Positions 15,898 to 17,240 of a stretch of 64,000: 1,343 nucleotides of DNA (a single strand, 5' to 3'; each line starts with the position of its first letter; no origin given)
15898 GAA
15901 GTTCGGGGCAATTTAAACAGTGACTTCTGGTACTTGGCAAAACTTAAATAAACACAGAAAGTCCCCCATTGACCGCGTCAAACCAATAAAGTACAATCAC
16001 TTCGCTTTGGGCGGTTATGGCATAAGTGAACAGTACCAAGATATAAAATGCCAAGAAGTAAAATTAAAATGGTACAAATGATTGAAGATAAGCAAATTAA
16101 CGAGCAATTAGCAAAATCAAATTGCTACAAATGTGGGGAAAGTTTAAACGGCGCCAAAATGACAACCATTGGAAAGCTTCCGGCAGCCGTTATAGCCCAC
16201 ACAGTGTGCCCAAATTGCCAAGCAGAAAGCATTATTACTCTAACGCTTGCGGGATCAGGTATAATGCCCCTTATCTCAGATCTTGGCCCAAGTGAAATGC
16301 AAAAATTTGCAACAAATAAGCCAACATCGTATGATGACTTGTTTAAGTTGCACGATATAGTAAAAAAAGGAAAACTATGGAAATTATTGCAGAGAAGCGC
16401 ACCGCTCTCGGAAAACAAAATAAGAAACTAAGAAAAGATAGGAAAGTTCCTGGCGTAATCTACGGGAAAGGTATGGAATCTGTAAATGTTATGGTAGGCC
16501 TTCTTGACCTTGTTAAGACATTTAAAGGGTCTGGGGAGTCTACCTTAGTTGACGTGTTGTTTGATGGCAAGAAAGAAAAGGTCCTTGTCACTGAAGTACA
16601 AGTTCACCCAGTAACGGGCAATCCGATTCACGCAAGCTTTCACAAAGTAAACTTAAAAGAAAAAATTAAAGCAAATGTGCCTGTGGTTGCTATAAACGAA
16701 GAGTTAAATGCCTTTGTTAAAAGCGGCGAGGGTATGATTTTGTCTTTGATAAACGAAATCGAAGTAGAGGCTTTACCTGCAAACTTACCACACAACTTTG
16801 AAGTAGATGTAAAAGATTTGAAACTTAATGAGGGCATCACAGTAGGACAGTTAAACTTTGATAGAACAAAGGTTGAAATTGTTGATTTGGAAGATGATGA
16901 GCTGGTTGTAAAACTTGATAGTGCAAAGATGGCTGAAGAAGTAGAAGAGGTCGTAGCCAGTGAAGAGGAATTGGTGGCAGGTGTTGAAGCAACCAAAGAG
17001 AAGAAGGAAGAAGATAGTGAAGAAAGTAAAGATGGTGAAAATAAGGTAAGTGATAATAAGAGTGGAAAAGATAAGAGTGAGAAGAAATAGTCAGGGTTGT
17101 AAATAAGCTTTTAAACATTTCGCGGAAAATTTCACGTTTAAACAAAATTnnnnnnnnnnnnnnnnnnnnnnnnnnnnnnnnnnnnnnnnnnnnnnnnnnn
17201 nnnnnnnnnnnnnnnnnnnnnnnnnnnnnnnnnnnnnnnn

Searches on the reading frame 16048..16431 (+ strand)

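Call 62: search_protein_families(library=pfam, proteins=[window:16048-16431:+], max_evalue=0.01)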
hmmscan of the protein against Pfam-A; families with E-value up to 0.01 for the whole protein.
window:16048-16431:+ (127 aa): 1 family
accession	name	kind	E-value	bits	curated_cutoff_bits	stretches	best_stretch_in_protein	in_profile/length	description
PF12773.13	DZR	-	0.00055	20.5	27.3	1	23-61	12-34/45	Double zinc ribbon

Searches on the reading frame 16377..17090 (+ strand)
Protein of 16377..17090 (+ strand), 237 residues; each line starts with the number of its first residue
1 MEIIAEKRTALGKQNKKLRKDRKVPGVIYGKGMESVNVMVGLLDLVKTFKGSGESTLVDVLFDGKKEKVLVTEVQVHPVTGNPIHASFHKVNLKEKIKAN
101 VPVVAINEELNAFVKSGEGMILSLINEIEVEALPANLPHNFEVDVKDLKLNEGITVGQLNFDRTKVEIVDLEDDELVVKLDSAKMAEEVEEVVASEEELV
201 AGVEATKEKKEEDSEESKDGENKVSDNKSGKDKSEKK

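Call 62: search_protein_families(library=pfam, proteins=[window:16377-17090:+], max_evalue=0.01)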
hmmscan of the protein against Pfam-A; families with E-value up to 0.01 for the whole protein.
window:16377-17090:+ (237 aa): 2 families
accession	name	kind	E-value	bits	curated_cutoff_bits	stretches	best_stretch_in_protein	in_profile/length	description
PF01386.24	Ribosomal_L25p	-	1.8e-20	73.6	23.6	1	5-88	3-82/82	Ribosomal L25p family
PF14693.11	Ribosomal_TL5_C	-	3.9e-14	53.2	27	1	96-180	1-80/84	Ribosomal protein TL5, C-terminal domain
